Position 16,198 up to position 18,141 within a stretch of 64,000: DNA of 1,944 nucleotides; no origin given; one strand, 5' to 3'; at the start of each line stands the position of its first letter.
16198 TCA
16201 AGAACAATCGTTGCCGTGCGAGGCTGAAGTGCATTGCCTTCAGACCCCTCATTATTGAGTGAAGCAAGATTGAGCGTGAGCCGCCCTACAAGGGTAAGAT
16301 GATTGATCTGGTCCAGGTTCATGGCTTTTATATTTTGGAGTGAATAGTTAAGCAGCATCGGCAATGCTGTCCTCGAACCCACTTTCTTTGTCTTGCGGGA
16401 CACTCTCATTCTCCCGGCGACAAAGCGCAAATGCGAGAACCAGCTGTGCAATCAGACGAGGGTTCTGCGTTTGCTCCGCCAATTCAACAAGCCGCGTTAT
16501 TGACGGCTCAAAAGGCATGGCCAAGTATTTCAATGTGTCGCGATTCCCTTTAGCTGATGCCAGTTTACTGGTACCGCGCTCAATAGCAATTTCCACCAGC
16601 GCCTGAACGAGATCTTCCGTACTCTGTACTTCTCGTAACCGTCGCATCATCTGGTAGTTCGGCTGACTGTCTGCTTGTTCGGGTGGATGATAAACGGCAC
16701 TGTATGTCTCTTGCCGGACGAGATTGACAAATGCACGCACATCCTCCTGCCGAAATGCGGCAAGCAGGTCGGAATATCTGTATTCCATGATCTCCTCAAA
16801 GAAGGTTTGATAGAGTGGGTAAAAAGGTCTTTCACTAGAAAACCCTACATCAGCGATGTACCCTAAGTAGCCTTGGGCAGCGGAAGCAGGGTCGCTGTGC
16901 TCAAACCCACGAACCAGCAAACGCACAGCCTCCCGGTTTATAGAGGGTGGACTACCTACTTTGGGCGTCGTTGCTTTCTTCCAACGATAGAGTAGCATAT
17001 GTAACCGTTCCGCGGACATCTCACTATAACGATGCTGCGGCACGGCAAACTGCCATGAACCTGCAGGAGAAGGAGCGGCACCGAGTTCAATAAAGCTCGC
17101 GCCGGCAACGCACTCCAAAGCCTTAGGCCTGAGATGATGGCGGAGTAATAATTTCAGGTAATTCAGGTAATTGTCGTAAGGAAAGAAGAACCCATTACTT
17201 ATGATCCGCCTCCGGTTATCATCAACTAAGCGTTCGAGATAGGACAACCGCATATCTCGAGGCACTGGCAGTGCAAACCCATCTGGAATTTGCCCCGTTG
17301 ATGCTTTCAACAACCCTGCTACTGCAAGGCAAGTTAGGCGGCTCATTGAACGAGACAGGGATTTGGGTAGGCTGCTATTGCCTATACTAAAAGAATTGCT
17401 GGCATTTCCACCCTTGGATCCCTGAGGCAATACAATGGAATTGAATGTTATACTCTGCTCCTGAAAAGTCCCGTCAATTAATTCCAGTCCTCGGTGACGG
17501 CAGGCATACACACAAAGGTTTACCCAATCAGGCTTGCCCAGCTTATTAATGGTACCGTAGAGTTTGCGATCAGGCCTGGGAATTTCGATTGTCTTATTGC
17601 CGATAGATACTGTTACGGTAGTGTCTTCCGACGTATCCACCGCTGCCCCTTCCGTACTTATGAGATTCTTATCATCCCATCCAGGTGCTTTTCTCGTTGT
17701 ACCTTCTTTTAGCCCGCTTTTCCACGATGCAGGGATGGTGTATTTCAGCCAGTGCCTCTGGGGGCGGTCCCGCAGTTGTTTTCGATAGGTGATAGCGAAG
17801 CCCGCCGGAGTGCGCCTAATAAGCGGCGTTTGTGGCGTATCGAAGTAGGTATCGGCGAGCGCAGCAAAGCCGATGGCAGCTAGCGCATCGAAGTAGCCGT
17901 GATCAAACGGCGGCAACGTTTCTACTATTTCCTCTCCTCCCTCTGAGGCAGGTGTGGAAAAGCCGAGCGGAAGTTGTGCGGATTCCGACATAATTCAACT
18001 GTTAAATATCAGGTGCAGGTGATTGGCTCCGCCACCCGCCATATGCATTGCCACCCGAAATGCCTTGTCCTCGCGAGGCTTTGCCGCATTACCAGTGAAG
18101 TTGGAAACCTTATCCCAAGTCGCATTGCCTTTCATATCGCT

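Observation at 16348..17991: Unassignable Cas8-like large subunit with a possible internally translated Cas11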

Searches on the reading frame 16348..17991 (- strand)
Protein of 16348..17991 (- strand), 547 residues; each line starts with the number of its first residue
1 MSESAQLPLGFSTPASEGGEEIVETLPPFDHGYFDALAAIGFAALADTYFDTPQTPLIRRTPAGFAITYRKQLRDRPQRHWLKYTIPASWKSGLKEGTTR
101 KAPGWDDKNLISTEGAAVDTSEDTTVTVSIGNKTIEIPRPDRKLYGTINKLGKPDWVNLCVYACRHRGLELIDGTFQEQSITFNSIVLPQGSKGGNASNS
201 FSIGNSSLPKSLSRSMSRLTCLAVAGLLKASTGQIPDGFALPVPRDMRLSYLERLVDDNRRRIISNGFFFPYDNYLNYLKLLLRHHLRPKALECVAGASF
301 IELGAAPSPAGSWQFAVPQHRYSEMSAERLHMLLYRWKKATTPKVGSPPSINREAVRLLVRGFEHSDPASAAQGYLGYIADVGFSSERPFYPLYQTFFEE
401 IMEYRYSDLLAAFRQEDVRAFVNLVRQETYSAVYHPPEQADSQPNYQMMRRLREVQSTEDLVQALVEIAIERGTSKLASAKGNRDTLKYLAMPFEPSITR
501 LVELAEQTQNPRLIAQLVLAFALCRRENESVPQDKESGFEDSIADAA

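Call 5: search_protein_families(library=ncbifam, proteins=[window:16348-17991:-], max_evalue=0.1)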
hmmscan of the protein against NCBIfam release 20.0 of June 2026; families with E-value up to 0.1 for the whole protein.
window:16348-17991:- (547 aa): 0 families

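Call 6: search_protein_families(library=pfam, proteins=[window:16348-17991:-], max_evalue=0.1)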
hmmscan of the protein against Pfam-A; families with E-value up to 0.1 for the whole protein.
window:16348-17991:- (547 aa): 0 families

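Call 7: search_protein_families(library=padloc, proteins=[window:16348-17991:-], max_evalue=0.1)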
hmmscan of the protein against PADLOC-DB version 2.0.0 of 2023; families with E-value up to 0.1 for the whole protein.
window:16348-17991:- (547 aa): 0 families

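Call 8: find_homologous_proteins(query=window:16348-17991:-, max_evalue=0.001)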
Query window:16348-17991:- (547 aa): 37 proteins with E <= 0.001 among 8000 candidates.
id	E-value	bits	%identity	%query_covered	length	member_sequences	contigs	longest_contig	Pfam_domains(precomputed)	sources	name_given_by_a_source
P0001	0.0e+0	1247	100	100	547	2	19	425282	-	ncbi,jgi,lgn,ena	-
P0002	4.4e-296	1001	79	100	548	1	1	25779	-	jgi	jgi:hypothetical protein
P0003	8.5e-290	980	78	99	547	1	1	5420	-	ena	-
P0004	2.8e-282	955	78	100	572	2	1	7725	-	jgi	-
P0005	2.1e-275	933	74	100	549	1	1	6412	-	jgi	jgi:hypothetical protein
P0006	7.8e-216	736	63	95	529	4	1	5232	-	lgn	-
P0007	1.2e-210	719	62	95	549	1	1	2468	-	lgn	-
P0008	5.6e-176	605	53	95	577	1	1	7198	-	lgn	-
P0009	2.3e-174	599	53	93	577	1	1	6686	-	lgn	-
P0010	1.3e-169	584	53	92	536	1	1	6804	-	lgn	-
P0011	3.1e-169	582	50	97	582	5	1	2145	-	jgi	-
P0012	4.2e-169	582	51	95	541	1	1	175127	-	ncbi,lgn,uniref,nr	ncbi:hypothetical protein [Fodinibius sediminis]|uniref:Uncharacterized protein n=1 Tax=Fodinibius s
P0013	5.5e-168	578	50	95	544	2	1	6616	-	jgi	jgi:hypothetical protein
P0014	1.4e-167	577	51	91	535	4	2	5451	-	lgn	-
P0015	5.7e-167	575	51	93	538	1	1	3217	-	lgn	-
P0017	1.3e-166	574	51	95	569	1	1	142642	-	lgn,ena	-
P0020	1.3e-165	570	50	95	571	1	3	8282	-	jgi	jgi:hypothetical protein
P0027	8.5e-164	564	53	93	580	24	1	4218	-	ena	-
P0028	1.4e-162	560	50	97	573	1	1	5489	-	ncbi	-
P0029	2.9e-159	549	51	93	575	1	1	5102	-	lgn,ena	-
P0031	1.7e-158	547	50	93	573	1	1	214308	-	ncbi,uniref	ncbi:hypothetical protein GCM10023187_45670 [Nibrella viscosa]|uniref:CRISPR-associated protein Cst1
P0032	1.1e-154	534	49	98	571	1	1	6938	-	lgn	-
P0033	5.4e-153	529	47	96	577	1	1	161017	-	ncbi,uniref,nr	ncbi:hypothetical protein [Fibrella aquatilis]|uniref:Uncharacterized protein n=1 Tax=Fibrella aquat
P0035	8.1e-135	469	47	94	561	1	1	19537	-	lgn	-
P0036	5.0e-120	420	40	94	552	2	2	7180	-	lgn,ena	-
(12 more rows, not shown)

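Call 9: search_solved_structures(query=window:16348-17991:-, max_evalue=10)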
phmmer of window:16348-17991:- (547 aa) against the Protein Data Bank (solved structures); distinct sequences matched with E-value up to 10: 7.
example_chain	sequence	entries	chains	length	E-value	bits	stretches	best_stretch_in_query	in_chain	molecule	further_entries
4jvu_A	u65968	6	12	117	0.35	12.8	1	122-172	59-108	Ig mu chain C region membrane-bound form | IgM C2-domain from mouse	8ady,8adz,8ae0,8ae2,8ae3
6z29_A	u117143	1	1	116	0.61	12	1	344-405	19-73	Eukaryotic initiation factor 4F subunit p150,Nuclear and cytoplasmic polyadenylated RNA-bi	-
4ug3_A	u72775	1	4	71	0.62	12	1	399-455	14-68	CELL CYCLE PROTEIN GPSB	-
2la4_A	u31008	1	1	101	0.88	11.5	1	344-406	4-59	Nuclear and cytoplasmic polyadenylated RNA-binding protein PUB1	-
6gp7_B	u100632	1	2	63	1.5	10.8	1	399-454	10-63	Cell cycle protein GpsB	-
6gpz_B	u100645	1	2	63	1.5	10.7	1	399-454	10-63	Cell cycle protein GpsB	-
5cwn_A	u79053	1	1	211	4.1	9.3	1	446-518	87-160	Designed helical repeat protein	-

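Call 13: find_related_loci(query=A1, collection=genome_contigs, flank=10000)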
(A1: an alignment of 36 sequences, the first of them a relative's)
Query A1 (547 aa) in genome_contigs; peptide patterns used: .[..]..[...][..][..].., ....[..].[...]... (x = any residue, [..] = any of these).
124 stretches matched a pattern; 3 encode a relative of the query (tblastn E <= 1e-3); 3 distinct loci.
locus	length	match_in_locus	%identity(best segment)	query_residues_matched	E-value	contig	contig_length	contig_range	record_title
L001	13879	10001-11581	51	11-529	4e-177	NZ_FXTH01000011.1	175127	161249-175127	Fodinibius sediminis strain DSM 21194, whole genome shotgun sequence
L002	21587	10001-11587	50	26-534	1e-168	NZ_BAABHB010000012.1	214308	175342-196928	Nibrella viscosa strain JCM 17925 sequence12, whole genome shotgun sequence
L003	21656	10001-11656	47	19-545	1e-161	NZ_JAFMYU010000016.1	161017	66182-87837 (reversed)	Fibrella aquatilis strain HMF5036 16, whole genome shotgun sequence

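Call 15: find_related_loci(query=A1, collection=metagenome_contigs, flank=8000)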
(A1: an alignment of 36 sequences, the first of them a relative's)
Query A1 (547 aa) in metagenome_contigs; peptide patterns used: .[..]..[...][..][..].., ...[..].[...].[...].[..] (x = any residue, [..] = any of these).
180 stretches matched a pattern; 10 encode a relative of the query (tblastn E <= 1e-3); 10 distinct loci.
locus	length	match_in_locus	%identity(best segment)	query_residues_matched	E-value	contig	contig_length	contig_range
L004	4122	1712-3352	100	1-547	0e+0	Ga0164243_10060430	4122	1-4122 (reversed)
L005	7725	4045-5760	78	1-547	0e+0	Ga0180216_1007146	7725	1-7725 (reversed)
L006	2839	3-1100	100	182-547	0e+0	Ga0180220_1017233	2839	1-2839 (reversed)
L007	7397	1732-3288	50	23-534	1e-175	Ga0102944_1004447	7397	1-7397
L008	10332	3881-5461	48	11-534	2e-174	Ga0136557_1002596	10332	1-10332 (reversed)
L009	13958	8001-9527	51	23-528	3e-174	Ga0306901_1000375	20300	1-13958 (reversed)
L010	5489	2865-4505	50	11-541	5e-177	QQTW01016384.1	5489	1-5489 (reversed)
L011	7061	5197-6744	50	20-526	6e-174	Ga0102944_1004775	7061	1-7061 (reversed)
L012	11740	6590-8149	45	11-525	2e-145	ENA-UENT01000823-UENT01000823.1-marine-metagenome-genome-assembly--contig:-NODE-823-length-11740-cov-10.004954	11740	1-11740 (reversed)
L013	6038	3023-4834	42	6-545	3e-132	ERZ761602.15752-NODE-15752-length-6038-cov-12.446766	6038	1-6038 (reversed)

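Call 16: list_cluster_members(proteins=[P0001, P0031, P0004])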
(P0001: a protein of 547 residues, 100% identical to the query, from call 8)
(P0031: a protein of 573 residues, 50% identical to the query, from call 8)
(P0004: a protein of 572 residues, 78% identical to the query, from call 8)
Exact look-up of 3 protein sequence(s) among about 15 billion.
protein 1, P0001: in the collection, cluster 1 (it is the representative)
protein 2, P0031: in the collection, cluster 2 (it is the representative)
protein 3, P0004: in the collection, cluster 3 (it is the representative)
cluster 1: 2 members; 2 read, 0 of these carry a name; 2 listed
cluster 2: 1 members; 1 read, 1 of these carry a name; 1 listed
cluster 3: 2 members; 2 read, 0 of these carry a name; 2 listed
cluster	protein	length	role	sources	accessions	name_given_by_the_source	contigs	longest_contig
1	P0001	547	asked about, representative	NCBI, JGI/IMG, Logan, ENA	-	-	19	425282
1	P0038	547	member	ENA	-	-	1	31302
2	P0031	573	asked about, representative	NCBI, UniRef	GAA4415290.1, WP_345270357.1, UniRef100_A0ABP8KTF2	hypothetical protein GCM10023187_45670 [Nibrella viscosa] | CRISPR-associated protein Cst1 n=1 Tax=Nibrella viscosa TaxID=1084524 ...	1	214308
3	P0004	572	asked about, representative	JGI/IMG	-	-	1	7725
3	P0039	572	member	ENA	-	-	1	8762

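Call 18: find_encoding_contigs(protein=P0001, flank=3000, max_places=3)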
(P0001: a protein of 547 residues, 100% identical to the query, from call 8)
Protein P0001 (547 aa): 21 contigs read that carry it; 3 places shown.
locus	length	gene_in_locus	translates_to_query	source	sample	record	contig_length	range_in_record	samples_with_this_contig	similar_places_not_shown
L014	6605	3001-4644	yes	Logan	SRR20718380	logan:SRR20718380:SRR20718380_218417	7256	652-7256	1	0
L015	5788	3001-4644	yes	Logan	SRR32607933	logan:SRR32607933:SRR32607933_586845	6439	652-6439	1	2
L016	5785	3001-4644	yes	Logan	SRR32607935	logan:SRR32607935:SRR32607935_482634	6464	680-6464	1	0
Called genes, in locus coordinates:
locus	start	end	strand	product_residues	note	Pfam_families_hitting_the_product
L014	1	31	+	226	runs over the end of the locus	?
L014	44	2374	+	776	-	PF00270:DEAD, PF00271:Helicase_C, PF22590:Cas3-like_C_2, PF18019:Cas3_HD (weak)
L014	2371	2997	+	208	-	-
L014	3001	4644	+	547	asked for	-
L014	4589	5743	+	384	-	PF01905:DevR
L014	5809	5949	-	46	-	-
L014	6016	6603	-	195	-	?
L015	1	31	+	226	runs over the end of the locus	?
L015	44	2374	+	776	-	PF00270:DEAD, PF00271:Helicase_C, PF22590:Cas3-like_C_2, PF18019:Cas3_HD (weak)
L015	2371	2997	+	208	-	-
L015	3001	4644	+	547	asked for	-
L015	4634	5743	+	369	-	PF01905:DevR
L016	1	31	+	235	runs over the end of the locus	?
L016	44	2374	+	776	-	PF00270:DEAD, PF00271:Helicase_C, PF22590:Cas3-like_C_2, PF18019:Cas3_HD (weak)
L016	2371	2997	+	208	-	-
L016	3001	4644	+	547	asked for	-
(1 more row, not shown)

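Call 19: find_encoding_contigs(protein=P0002, flank=10000, max_places=1)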
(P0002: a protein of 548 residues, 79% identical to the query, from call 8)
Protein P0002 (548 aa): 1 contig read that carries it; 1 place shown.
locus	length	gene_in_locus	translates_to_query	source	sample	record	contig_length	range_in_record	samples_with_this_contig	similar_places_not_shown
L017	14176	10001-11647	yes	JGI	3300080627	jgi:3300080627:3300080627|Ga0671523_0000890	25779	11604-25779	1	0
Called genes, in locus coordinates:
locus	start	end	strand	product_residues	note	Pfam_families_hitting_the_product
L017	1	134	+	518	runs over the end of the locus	PF03968:LptD_N (faint), PF13100:OstA_2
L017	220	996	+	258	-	PF00005:ABC_tran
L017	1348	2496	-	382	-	PF00589:Phage_integrase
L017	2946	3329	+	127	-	-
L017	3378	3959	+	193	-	-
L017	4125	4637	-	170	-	-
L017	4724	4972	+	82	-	PF13560:HTH_31, PF01381:HTH_3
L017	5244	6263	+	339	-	PF08279:HTH_11 (weak), PF19187:HTH_PafC (faint), PF13280:WYL, PF25583:WCX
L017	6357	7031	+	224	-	PF01881:Cas_Cas6_C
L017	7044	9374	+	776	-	PF00270:DEAD, PF00271:Helicase_C, PF22590:Cas3-like_C_2, PF18019:Cas3_HD (weak)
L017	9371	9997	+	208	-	-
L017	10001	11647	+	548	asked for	-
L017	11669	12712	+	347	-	PF01905:DevR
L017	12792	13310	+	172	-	PF01930:Cas_Cas4, PF12705:PDDEXK_1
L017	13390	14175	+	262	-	?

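Call 20: find_encoding_contigs(protein=P0006, flank=6000, max_places=1)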
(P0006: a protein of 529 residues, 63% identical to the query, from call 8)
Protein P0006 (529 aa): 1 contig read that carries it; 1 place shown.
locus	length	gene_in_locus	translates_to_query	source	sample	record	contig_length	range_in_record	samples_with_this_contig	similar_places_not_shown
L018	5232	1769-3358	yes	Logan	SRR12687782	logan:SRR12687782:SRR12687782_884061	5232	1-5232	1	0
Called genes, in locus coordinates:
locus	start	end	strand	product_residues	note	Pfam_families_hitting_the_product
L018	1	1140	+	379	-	?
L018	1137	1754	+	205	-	-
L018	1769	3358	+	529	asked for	-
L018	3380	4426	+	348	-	PF01905:DevR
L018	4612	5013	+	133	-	-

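Call 21: find_encoding_contigs(protein=P0008, flank=6000, max_places=1)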
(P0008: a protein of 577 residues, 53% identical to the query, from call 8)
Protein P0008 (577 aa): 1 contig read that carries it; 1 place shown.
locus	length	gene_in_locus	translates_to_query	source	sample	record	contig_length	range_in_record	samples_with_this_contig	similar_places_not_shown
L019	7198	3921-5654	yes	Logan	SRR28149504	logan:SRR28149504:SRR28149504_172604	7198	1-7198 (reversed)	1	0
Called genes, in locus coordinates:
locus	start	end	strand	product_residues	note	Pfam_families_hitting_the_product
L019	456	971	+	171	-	PF01881:Cas_Cas6_C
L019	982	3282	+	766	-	PF00270:DEAD, PF00271:Helicase_C, PF22590:Cas3-like_C_2, PF18019:Cas3_HD (weak)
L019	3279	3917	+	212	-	-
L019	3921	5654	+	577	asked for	-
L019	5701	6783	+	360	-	PF01905:DevR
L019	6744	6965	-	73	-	-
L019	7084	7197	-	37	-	?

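Call 22: find_encoding_contigs(protein=P0017, flank=10000, max_places=1)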
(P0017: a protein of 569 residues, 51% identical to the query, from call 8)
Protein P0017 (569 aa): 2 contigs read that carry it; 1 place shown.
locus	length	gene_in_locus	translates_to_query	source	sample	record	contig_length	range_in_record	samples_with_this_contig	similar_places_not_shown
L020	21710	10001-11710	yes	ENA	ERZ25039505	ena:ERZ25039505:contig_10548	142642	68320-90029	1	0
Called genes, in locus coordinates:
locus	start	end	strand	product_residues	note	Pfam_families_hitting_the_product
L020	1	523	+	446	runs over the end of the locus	PF00817:IMS, PF11799:IMS_C, PF13438:DUF4113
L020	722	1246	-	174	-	-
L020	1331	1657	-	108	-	PF11171:DUF2958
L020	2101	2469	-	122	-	-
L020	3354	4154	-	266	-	-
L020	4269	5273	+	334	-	PF08279:HTH_11 (weak), PF13280:WYL, PF25583:WCX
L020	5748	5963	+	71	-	PF15919:HicB_lk_antitox (weak), PF21748:UPF0150 (weak)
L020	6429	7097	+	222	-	PF01881:Cas_Cas6_C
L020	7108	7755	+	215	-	PF04851:ResIII (weak), PF00270:DEAD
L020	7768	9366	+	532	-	PF00271:Helicase_C, PF22590:Cas3-like_C_2, PF18019:Cas3_HD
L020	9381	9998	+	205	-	-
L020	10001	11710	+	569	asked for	-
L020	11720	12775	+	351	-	PF01905:DevR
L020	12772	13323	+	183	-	PF01930:Cas_Cas4, PF12705:PDDEXK_1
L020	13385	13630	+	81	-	-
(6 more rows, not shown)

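Call 23: find_encoding_contigs(protein=P0036, flank=6000, max_places=1)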
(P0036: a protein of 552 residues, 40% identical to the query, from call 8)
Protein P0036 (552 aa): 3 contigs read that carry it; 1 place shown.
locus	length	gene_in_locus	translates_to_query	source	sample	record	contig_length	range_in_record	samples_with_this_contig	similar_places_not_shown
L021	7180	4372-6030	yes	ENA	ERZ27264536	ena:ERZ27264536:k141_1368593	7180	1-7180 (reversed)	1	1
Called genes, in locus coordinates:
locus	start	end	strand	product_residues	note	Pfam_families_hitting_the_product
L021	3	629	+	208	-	?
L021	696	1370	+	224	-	PF01881:Cas_Cas6_C (weak)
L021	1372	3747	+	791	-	PF00270:DEAD, PF00271:Helicase_C, PF22590:Cas3-like_C_2, PF18019:Cas3_HD (weak)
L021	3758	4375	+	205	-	-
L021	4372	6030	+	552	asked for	-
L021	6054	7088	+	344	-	PF01905:DevR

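Call 24: predict_structure(alignment_id=A1)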
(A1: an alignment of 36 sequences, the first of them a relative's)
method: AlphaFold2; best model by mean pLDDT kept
length: 547 residues; sequences in the alignment: 36
mean_pLDDT: 83.2   pTM: 0.84
mean pLDDT of the five models: 83.2, 82.7, 81.3, 81.2, 79.3
residues with pLDDT >= 90: 317; 70-90: 134; 50-70: 33; < 50: 63
segments of 3 or more residues with pLDDT < 50: 1-17, 191-204, 305-310, 483-490, 532-547
pLDDT, mean of each block of 10 residues (from residue 1): 30 44 90 92 97 93 94 92 95 91 94 94 84 84 93 93 97 93 79 36 54 86 97 88 96 96 88 95 88 85 45 87 92 90 79 91 95 94 75 93 95 94 92 79 86 94 92 63 48 83 95 97 84 43 43
secondary structure, 60 per line:
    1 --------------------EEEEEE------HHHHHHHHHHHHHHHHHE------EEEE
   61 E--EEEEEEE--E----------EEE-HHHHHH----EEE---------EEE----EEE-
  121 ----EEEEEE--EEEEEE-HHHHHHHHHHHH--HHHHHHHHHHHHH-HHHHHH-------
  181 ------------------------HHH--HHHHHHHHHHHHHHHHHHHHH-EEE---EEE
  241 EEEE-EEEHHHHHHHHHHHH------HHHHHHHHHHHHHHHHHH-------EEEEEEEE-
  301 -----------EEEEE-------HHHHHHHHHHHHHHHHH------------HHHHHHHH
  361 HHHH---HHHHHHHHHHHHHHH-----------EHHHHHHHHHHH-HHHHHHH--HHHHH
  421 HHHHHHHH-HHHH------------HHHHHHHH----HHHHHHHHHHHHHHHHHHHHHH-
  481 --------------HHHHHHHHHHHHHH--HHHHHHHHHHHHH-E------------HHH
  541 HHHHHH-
elements in order: E21-26 H33-49 E57-61 E64-70 E84-86 H88-93 E98-100 E110-112 E117-119 E125-130 E133-138 H140-151 H154-166 H168-173 H210-230 E232-234 E238-244 E246-248 H249-260 H267-284 E292-299 E312-316 H324-340 H353-364 H368-382 H395-405 H407-413 H416-428 H430-433 H446-453 H458-479 H495-508 H511-523 H538-546
